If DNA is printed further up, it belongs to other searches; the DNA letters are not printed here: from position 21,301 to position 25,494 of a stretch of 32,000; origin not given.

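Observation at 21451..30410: Five-gene cluster of signal-peptide proteins with no recognisable family: candidate undescribed surface or secretion cluster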

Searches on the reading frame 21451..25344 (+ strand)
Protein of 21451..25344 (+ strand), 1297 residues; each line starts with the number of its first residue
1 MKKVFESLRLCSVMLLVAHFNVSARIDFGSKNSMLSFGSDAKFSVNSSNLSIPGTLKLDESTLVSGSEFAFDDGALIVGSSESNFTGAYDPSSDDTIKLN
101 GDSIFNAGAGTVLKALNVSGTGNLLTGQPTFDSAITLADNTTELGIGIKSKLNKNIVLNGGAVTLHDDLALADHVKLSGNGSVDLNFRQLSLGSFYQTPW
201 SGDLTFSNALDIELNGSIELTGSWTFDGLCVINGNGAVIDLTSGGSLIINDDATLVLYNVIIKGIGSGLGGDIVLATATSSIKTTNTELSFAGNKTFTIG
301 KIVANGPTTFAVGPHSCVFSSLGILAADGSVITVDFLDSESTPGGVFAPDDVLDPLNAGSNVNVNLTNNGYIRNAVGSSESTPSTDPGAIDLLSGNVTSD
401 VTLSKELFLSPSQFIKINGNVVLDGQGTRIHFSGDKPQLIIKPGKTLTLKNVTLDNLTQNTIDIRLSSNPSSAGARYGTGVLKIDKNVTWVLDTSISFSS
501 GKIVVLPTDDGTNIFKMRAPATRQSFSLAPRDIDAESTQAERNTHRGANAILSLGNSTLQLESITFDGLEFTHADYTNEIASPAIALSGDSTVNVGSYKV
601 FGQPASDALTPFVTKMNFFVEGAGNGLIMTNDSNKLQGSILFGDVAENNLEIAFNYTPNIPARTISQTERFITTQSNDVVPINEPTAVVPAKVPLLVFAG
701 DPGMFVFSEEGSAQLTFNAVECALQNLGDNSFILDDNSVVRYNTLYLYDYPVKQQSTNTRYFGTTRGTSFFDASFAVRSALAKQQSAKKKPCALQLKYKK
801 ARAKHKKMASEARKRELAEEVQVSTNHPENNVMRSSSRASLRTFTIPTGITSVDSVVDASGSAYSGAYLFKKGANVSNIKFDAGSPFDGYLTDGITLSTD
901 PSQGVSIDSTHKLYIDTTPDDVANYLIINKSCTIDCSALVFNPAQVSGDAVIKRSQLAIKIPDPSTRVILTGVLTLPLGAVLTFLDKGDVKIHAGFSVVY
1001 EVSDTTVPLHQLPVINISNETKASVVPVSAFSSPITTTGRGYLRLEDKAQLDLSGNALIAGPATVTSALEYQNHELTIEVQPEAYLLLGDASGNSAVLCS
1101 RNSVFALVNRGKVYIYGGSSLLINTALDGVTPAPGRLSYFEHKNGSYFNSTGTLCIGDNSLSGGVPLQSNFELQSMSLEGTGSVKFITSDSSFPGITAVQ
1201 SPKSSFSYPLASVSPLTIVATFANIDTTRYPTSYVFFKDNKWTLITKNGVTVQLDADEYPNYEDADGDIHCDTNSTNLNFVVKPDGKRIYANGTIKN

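Call 3: search_protein_families(library=pfam, proteins=[window:21451-25344:+], max_evalue=1)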
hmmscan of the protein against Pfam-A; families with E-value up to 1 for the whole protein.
window:21451-25344:+ (1297 aa): 1 family
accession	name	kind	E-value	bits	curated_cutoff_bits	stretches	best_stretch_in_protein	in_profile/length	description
PF18836.7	B_solenoid_ydck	-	0.24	11.9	30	0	944-956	1-13/17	YdcK Beta solenoid repeat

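Call 4: search_protein_families(library=ncbifam, proteins=[window:21451-25344:+], max_evalue=1)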
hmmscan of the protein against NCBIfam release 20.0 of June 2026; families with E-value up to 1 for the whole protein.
window:21451-25344:+ (1297 aa): 0 families

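Call 30: find_homologous_proteins(query=window:21451-25344:+, max_evalue=0.001)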
Query window:21451-25344:+ (1297 aa): 4 proteins with E <= 0.001 among 8000 candidates.
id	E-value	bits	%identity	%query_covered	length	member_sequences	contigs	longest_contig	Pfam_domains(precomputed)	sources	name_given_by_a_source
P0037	0.0e+0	2853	100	100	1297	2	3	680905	-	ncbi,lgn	-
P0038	3.8e-70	255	30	57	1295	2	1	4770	-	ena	-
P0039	4.6e-63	232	32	19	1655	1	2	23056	-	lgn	-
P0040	4.8e-48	182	29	33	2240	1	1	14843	PF25174.2,PF12894.14,PF26550.2,PF00400.39,PF23414.2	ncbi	-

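Call 39: find_homologous_proteins(query=A2, max_evalue=0.001)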
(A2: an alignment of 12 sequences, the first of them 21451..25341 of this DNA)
Query A2 (12 sequences) (1297 aa, profile of the alignment): 5 proteins with E <= 0.001 among 8000 candidates.
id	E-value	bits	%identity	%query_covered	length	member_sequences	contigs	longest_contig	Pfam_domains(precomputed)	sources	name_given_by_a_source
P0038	0.0e+0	1424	30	57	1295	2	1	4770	-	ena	-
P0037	0.0e+0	1386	100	100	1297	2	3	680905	-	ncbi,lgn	-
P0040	3.1e-118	414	29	33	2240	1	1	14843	PF25174.2,PF12894.14,PF26550.2,PF00400.39,PF23414.2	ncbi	-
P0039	3.3e-106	374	32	19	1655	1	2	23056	-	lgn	-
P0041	2.7e-73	265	26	38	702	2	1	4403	PF20585.5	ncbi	-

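Call 41: search_protein_families(library=pfam, proteins=[P0041], max_evalue=1)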
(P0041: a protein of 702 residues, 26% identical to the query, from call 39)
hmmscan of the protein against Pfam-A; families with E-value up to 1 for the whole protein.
P0041 (702 aa): 1 family
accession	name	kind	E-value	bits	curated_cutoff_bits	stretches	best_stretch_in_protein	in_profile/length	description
PF20585.4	Pectate_lyase_5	-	1.6e-05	25.5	24.3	2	423-555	15-122/126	Putative pectate lyase-like adhesive domain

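Call 61: predict_structure(alignment_id=A3)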
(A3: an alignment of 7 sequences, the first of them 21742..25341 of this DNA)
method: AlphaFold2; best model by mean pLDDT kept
length: 1200 residues; sequences in the alignment: 7
mean_pLDDT: 53.6   pTM: 0.40
mean pLDDT of the five models: 53.6, 53.2, 50.4, 50.0, 44.2
residues with pLDDT >= 90: 130; 70-90: 200; 50-70: 278; < 50: 592
segments of 3 or more residues with pLDDT < 50: 242-266, 269-302, 368-381, 434-450, 472-483, 504-512, 558-807, 820-826, 847-856, 906-910, 929-942, 958-977, 1003-1006, 1010-1014, 1027-1057, 1059-1143, 1149-1157, 1168-1172, 1175-1200
pLDDT, mean of each block of 10 residues (from residue 1): 91 90 94 93 94 92 94 90 91 85 85 87 92 91 91 92 90 85 87 85 80 68 67 54 44 27 43 41 32 37 54 59 70 68 71 84 56 35 75 80 75 75 71 47 44 76 77 37 60 76 44 54 74 60 58 57 41 32 26 26 26 25 22 23 23 23 22 20 22 21 24 27 28 29 30 32 30 32 31 46 47 56 51 68 53 47 69 69 69 61 53 59 54 36 60 56 32 37 59 54 49 50 49 28 35 45 28 28 36 28 24 24 26 42 49 45 47 43 38 32
secondary structure, 60 per line:
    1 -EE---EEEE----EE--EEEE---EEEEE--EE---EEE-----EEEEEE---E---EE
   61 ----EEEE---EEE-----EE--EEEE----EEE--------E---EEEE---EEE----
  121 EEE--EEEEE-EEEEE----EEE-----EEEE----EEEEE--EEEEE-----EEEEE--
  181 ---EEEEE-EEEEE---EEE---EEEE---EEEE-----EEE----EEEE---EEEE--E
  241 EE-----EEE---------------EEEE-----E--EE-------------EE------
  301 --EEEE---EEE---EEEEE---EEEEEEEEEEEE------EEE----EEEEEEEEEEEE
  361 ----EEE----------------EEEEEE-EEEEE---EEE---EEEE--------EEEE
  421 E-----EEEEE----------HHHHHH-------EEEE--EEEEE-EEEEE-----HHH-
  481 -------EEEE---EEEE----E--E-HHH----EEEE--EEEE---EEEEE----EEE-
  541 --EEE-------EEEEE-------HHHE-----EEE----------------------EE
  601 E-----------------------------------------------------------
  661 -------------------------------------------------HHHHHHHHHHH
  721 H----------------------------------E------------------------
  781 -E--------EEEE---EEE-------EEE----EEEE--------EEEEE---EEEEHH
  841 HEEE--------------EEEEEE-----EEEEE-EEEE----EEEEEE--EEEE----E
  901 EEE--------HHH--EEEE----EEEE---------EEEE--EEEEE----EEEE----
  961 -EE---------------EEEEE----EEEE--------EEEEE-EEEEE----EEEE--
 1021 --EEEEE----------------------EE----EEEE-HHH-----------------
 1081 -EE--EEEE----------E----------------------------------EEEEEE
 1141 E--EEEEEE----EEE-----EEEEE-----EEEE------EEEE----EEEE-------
elements in order (helices of 4 or more, strands of 3 or more residues): E7-10 E19-22 E26-30 E38-40 E46-51 E65-68 E72-74 E84-87 E92-94 E107-110 E114-116 E121-123 E126-130 E132-136 E141-143 E149-152 E157-161 E164-168 E174-178 E184-188 E190-194 E198-200 E204-207 E211-214 E220-222 E227-230 E234-237 E240-242 E248-250 E266-269 E303-306 E310-312 E316-320 E324-335 E342-344 E349-360 E365-367 E384-389 E391-395 E399-401 E405-408 E417-421 E427-431 H442-447 E455-458 E461-465 E467-471 E488-491 E495-498 E515-518 E521-524 E528-532 E537-539 E543-545 E553-557 E574-576 E599-601 H710-721 E791-794 E798-800 E808-810 E815-818 E827-831 E835-838 E842-844 E859-864 E870-874 E876-879 E884-889 E892-895 E900-903 E917-920 E925-928 E938-941 E944-948 E953-956 E979-983 E988-991 E1000-1004 E1006-1010 E1015-1018 E1023-1027 E1056-1059 E1086-1089 E1135-1141 E1144-1149 E1154-1156 E1162-1166 E1172-1175 E1182-1185 E1190-1193

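Call 65: fold_search(model_id=the predicted structure, library=pdb)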
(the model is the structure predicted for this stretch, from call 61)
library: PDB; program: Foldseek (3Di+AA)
matches with E <= 10: 160; with E <= 0.001: 0
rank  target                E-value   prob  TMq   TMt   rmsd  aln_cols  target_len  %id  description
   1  3ak5_A                4.5e-02  0.33  0.14  0.16  17.3       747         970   11  Hemoglobin protease (Hbp) passenger missing domain-2 (released 2010-10-06)
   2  3ak5_C                5.4e-02  0.41  0.15  0.17  16.1       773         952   10  Hemoglobin protease (Hbp) passenger missing domain-2 (released 2010-10-06)
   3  7dmk_C                5.9e-02  0.13  0.09  0.13  33.0      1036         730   11  PL6 alginate lyase BcAlyPL6 (released 2021-10-06)
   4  5gkd_A                7.0e-02  0.21  0.13  0.18  29.8      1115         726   11  Structure of PL6 family alginate lyase AlyGC (released 2017-02-08)
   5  5gkq_A                8.7e-02  0.15  0.11  0.15  33.6      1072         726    9  Structure of PL6 family alginate lyase AlyGC mutant-R241A (released 2017-02-08)
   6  7dmk_A                1.4e-01  0.09  0.10  0.13  32.6      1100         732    9  PL6 alginate lyase BcAlyPL6 (released 2021-10-06)
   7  3ak5_D                1.5e-01  0.30  0.16  0.18  16.2       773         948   11  Hemoglobin protease (Hbp) passenger missing domain-2 (released 2010-10-06)
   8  9cdv_A                1.7e-01  0.30  0.11  0.21  14.0       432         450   10  Crystal Structure of Rhombotarget A (released 2025-07-02)
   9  4oj6_C                1.8e-01  0.13  0.12  0.16  16.2       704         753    9  Crystal Structure of a Putative Tailspike Protein (TSP1, orf210) from Escherichia coli O157:H7 Bacteriohage CBA120; Se (released 2014-03-26)
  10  7koh_B                2.2e-01  0.20  0.12  0.22  16.3       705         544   10  Crystal structure of antigen 43 from Escherichia coli EDL933 (released 2022-03-09)
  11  4oj5_C                2.7e-01  0.11  0.12  0.16  16.2       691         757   10  Crystal Structure of a Putative Tailspike Protein (TSP1, orf210) from Escherichia coli O157:H7 Bacteriohage CBA120 (released 2014-03-26)
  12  3sze                  2.7e-01  0.10  0.10  0.12  25.2      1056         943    8  Crystal structure of the passenger domain of the E. coli autotransporter EspP (released 2011-10-12)
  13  4ojl_C                2.9e-01  0.10  0.12  0.16  16.4       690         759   10  Crystal Structure of Putative Tailspike Protein (TSP1, orf210) from Escherichia coli O157:H7 Bacteriohage CBA120 in Co (released 2014-03-26)
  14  4ojp_C                3.3e-01  0.09  0.12  0.15  16.0       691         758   11  Crystal Structure of Putative Tailspike Protein (TSP1, orf210) from Escherichia coli O157:H7 Bacteriohage CBA120 in Co (released 2014-03-26)
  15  7ko9                  4.1e-01  0.16  0.13  0.22  15.4       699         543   10  Crystal structure of antigen 43 from uropathogenic Escherichia coli UTI89 (released 2022-03-09)
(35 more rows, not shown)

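Call 80: find_encoding_contigs(protein=P0040, flank=10000, max_places=2)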
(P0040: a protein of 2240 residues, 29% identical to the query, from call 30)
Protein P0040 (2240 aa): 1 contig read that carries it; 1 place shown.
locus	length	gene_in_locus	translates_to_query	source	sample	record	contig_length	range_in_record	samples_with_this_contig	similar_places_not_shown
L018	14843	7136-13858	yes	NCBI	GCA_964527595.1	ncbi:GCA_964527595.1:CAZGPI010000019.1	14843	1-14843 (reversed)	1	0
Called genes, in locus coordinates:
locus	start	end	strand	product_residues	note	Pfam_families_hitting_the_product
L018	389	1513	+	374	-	PF00294:PfkB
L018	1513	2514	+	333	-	-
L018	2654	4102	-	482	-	PF04851:ResIII (weak), PF00270:DEAD, PF00271:Helicase_C, PF25399:DeaD_dimer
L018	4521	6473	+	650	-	PF21710:Spt6_S1 (faint), PF24685:OB_RRP5_4th (faint), PF00575:S1 (weak), PF13509:S1_2 (faint), PF00575:S1, PF23459:S1_RRP5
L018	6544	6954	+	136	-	PF00334:NDK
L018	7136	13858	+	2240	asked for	PF00400:WD40 (faint), PF12894:ANAPC4_WD40 (faint), PF23414:Beta-prop_EML_2 (faint), PF25174:Beta-prop_THOC3 (faint), PF26550:Tricorn_2nd (faint)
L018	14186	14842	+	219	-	?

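Call 81: find_encoding_contigs(protein=P0039, flank=10000, max_places=2)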
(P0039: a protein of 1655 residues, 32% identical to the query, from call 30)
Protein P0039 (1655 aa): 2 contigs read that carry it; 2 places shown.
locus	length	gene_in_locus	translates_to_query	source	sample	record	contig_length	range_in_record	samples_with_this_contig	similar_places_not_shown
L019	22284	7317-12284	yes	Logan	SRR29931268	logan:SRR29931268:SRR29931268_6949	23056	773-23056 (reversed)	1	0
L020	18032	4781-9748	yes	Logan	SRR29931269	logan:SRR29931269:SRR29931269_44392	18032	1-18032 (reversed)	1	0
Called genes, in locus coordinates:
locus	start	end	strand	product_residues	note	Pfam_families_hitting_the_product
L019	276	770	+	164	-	-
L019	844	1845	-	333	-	PF12146:Hydrolase_4 (weak)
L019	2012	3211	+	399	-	-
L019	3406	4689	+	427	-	-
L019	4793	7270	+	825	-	-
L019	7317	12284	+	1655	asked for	-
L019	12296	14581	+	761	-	PF00400:WD40 (faint), PF24817:WD40_WDHD1_1st (faint), PF04762:Beta-prop_ELP1_1st (faint), PF12894:ANAPC4_WD40 (faint), PF24807:WD40_CDC20-Fz, PF25174:Beta-prop_THOC3, PF23383:Beta-prop_IFT140_1st (weak), PF25174:Beta-prop_THOC3 (weak), +5 more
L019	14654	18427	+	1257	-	-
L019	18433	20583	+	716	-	PF00400:WD40 (faint), PF12894:ANAPC4_WD40 (faint), PF24807:WD40_CDC20-Fz (faint), PF23381:Beta-prop_IFT122_1st (faint), PF23389:Beta-prop_WDR19_1st (faint), PF23414:Beta-prop_EML_2 (faint), PF24814:WD40_Prp19 (faint), PF24817:WD40_WDHD1_1st (faint), +1 more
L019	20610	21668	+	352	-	-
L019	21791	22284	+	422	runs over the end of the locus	?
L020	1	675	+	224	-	?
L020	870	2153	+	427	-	-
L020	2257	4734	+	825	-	-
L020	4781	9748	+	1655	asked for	-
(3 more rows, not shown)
